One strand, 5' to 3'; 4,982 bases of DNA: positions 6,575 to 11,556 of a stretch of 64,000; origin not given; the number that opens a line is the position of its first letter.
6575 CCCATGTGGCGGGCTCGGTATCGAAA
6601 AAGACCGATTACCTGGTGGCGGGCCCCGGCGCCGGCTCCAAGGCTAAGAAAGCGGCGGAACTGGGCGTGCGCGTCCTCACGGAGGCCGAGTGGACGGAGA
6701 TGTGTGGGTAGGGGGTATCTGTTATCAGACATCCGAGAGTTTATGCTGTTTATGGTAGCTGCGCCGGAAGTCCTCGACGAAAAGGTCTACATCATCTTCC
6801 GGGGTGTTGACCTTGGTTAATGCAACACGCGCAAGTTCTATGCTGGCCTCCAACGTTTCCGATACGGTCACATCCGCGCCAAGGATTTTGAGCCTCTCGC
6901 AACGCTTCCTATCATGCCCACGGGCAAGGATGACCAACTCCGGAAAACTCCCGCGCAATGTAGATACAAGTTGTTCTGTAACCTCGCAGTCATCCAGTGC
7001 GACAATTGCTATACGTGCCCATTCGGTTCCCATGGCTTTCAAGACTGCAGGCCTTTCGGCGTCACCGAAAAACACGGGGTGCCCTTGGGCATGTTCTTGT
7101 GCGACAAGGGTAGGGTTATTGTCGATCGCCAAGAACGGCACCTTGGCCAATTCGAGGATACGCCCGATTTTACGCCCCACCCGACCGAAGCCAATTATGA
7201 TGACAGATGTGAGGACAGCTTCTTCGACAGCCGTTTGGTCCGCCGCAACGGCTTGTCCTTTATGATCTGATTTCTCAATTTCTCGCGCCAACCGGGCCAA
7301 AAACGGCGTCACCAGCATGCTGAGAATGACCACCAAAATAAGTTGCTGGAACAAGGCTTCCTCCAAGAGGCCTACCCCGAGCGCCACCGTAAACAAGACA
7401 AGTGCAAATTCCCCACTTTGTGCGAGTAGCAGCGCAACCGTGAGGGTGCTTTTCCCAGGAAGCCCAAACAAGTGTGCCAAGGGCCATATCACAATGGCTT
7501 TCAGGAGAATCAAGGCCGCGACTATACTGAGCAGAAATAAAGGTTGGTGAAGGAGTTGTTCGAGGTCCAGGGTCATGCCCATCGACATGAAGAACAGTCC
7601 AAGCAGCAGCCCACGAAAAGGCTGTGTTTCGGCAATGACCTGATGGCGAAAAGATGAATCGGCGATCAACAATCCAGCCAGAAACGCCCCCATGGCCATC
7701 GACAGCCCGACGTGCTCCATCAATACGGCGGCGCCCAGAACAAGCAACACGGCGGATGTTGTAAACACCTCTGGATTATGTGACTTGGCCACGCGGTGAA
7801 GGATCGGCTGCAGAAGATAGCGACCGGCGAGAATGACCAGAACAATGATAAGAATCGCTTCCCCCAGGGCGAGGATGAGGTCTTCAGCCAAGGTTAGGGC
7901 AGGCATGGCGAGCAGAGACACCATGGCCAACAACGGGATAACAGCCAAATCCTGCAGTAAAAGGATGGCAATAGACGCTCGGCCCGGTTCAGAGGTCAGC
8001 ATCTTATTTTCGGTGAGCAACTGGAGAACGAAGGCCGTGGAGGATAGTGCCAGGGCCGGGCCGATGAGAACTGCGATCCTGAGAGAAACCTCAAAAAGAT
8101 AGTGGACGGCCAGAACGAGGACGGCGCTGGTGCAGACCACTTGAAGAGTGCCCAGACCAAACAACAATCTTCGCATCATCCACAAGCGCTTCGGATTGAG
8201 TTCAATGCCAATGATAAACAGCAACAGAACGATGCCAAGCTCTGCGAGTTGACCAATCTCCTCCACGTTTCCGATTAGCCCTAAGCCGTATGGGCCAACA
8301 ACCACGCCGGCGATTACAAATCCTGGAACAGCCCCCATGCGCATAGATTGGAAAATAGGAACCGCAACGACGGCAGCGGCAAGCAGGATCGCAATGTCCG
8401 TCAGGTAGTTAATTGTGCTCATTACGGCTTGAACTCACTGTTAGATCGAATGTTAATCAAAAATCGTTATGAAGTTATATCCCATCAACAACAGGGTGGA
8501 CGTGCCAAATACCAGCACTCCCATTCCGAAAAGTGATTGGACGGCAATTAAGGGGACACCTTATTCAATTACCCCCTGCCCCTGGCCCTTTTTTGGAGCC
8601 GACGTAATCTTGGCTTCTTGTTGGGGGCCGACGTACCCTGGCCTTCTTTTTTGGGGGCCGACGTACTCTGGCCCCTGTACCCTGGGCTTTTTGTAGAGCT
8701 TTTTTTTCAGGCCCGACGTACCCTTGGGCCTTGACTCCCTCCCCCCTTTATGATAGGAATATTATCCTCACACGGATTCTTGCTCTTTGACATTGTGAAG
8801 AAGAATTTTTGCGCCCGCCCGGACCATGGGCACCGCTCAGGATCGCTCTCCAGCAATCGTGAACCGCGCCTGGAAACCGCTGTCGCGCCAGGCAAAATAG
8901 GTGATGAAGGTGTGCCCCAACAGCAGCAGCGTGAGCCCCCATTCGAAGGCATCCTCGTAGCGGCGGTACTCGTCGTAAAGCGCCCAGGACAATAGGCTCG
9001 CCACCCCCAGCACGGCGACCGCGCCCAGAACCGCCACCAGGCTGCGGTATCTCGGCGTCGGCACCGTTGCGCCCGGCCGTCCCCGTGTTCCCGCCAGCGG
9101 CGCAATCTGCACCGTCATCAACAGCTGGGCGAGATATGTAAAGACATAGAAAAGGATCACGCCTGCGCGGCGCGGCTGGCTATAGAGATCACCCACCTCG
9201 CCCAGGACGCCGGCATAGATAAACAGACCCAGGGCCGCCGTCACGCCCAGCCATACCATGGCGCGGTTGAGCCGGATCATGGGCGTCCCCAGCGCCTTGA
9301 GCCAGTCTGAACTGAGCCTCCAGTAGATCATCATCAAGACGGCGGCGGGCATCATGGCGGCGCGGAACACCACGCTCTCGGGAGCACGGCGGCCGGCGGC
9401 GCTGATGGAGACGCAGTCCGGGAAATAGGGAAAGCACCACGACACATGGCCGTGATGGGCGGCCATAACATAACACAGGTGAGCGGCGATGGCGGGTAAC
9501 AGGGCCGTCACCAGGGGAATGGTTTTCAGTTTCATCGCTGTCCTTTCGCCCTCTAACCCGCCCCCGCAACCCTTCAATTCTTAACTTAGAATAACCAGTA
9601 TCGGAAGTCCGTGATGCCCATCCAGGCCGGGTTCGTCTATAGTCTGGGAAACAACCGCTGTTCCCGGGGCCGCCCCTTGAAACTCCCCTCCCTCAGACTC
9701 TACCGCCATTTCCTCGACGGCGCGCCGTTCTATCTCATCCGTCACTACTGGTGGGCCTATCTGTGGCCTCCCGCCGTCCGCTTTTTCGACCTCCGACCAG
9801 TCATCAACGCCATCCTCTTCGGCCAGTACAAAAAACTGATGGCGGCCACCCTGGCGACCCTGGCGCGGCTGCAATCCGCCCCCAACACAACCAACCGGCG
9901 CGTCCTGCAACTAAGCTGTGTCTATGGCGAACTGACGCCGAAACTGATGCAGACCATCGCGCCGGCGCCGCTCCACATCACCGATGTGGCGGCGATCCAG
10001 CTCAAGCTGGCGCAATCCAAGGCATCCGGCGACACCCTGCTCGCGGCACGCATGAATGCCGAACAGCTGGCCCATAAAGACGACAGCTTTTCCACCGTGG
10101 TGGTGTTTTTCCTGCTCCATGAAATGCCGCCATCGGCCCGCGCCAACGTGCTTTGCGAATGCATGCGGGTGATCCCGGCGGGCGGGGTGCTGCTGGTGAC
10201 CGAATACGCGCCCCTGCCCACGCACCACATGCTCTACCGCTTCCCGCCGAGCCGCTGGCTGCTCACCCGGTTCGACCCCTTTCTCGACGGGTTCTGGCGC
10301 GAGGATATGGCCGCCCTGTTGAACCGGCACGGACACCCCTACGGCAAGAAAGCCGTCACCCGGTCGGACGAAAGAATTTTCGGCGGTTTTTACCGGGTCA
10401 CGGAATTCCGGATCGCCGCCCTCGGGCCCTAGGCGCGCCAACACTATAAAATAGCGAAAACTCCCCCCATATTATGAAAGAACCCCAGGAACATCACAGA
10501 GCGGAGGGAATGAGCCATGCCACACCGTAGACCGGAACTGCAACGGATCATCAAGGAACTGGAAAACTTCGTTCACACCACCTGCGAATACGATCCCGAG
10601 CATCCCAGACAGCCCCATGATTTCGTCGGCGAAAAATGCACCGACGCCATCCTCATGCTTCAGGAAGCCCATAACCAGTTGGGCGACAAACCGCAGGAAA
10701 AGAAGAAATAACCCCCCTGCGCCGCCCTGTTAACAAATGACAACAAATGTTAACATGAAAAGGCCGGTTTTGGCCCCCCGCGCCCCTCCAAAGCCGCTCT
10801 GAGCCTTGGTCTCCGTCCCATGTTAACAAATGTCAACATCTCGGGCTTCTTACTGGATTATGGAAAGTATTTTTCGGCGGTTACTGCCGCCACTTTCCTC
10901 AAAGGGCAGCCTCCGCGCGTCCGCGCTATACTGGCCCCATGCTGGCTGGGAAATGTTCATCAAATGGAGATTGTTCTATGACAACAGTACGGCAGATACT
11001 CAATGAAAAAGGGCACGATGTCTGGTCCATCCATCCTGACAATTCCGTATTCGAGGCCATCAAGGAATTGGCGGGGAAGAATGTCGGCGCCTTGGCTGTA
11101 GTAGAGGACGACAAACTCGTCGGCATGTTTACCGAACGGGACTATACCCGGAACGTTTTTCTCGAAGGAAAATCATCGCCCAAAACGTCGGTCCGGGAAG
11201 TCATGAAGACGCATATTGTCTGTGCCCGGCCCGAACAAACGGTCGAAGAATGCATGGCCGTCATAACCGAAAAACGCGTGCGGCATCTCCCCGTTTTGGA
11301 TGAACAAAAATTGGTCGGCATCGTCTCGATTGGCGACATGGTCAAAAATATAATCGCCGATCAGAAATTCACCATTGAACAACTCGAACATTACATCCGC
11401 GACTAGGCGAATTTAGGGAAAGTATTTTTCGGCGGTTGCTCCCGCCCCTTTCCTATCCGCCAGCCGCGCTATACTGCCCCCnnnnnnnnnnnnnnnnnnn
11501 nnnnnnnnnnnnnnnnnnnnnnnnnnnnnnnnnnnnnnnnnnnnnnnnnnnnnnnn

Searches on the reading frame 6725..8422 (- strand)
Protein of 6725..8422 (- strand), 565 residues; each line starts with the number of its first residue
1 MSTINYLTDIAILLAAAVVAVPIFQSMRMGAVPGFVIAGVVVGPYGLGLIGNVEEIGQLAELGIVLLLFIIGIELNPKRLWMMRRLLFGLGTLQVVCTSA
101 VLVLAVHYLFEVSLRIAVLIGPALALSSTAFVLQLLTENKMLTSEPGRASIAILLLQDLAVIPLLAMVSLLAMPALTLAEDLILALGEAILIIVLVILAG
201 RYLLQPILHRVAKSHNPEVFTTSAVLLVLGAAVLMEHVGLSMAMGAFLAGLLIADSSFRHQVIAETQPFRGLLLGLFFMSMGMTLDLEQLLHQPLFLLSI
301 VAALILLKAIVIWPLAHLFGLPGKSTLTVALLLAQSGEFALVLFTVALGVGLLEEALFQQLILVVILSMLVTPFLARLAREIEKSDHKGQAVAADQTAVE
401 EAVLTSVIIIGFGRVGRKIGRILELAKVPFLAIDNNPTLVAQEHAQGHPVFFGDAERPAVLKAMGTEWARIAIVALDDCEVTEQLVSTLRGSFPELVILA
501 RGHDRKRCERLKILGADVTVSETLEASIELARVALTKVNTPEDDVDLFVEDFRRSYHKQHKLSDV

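Call 6: search_protein_families(library=pfam, proteins=[window:6725-8422:-], max_evalue=0.001)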
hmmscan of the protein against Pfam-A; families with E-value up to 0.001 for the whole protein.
window:6725-8422:- (565 aa): 2 families
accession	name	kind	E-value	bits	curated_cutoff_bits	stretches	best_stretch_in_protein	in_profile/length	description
PF00999.27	Na_H_Exchanger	-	9.4e-58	196.3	26.2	1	15-375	3-373/375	Sodium/hydrogen exchanger, transmembrane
PF02254.24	TrkA_N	-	1.2e-21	77.6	23.8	1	407-521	1-115/116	TrkA-N domain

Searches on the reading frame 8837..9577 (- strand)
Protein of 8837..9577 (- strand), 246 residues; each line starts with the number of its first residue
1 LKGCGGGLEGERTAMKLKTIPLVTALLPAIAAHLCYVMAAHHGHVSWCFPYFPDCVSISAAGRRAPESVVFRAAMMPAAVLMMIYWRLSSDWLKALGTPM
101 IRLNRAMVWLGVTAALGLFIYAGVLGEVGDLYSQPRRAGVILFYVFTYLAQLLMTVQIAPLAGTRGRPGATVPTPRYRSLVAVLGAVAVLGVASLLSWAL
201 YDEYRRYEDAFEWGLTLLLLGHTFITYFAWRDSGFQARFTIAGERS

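Call 6: search_protein_families(library=pfam, proteins=[window:8837-9577:-], max_evalue=0.001)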
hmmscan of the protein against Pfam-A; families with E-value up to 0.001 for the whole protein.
window:8837-9577:- (246 aa): 1 family
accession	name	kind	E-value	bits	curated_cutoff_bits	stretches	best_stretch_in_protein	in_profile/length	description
PF10277.15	Frag1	-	1.9e-14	54.2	30.3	1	19-228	4-215/220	Frag1/DRAM/Sfk1 family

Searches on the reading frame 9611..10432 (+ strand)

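Call 6: search_protein_families(library=pfam, proteins=[window:9611-10432:+], max_evalue=0.001)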
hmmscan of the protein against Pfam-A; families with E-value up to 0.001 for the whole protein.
window:9611-10432:+ (273 aa): 4 families
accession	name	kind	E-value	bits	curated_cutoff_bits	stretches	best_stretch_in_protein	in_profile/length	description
PF13649.12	Methyltransf_25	-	2.2e-09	38.3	27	1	98-192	1-97/97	Methyltransferase domain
PF08241.18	Methyltransf_11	-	2.2e-08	35.1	21.2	1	99-195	1-94/95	Methyltransferase domain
PF01209.24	Ubie_methyltran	-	1.7e-07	31.3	20.1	1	93-202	46-157/233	ubiE/COQ5 methyltransferase family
PF08242.18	Methyltransf_12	-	0.00033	21.7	30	1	99-194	1-98/98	Methyltransferase domain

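Call 9: search_protein_families(library=ncbifam, proteins=[window:9611-10432:+], max_evalue=0.001)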
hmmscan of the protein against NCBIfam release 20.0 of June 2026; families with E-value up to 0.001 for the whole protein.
window:9611-10432:+ (273 aa): 12 families
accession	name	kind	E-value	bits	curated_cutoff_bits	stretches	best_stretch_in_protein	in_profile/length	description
NF038261.1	rhodoquin_RquA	equivalog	1.1e-46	159.3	175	1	39-263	2-213/218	rhodoquinone biosynthesis methyltransferase RquA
NF043040.1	corrin_prot_MT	hypoth_equivalog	2.6e-08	33.6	180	1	86-198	33-149/216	corrinoid protein-associated methyltransferase CpaM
TIGR01934.1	MenG_MenH_UbiE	subfamily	1.8e-07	30.7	158.35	1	89-202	34-147/223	ubiquinone/menaquinone biosynthesis methyltransferase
NF001240.0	PRK00216.1-1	equivalog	1.2e-06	27.8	378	1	93-201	62-173/251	bifunctional demethylmenaquinone methyltransferase/2-methoxy-6-polyprenyl-1,4-benzoquinol methylase UbiE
NF045823.1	PthPhpthDimycoMt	equivalog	9.6e-06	24.9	300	1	94-198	66-168/256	phthiotriol/phenolphthiotriol dimycocerosates methyltransferase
NF045825.1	FAmtase_mtf2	equivalog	2.2e-05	23.8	400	1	93-198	57-160/248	fatty-acid O-methyltransferase Mtf2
TIGR02072.1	BioC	equivalog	2.7e-05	24.1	184.95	1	84-200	24-136/244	malonyl-ACP O-methyltransferase BioC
NF041255.1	mycofact_MftM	equivalog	3.8e-05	23.2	200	1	94-188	139-233/289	mycofactocin oligosaccharide methyltransferase MftM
NF001242.0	PRK00216.1-3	equivalog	4.8e-05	22.9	351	1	91-201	67-180/258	bifunctional demethylmenaquinone methyltransferase/2-methoxy-6-polyprenyl-1,4-benzoquinol methylase UbiE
NF001241.0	PRK00216.1-2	equivalog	0.00017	21.3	327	1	95-201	52-152/231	demethylmenaquinone methyltransferase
NF052510.1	methyltran_MpqE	exception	0.00024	20.6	335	1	129-207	82-161/234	methyl-plastoquinone biosynthesis methyltransferase MpqE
NF045667.1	MTase_DVU1556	equivalog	0.00095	18.7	155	0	87-197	15-120/213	DVU_1556 family methyltransferase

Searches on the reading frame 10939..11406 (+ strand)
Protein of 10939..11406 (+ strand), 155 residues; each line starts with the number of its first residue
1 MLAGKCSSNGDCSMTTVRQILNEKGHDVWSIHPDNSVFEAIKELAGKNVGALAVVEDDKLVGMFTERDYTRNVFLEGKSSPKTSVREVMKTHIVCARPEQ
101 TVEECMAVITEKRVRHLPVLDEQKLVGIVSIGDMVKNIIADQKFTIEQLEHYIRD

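Call 6: search_protein_families(library=pfam, proteins=[window:10939-11406:+], max_evalue=0.001)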
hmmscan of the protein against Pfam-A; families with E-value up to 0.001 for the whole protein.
window:10939-11406:+ (155 aa): 1 family
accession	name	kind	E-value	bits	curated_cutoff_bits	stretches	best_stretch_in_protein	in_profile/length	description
PF00571.33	CBS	-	1.5e-26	92.9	24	2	85-138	1-55/57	CBS domain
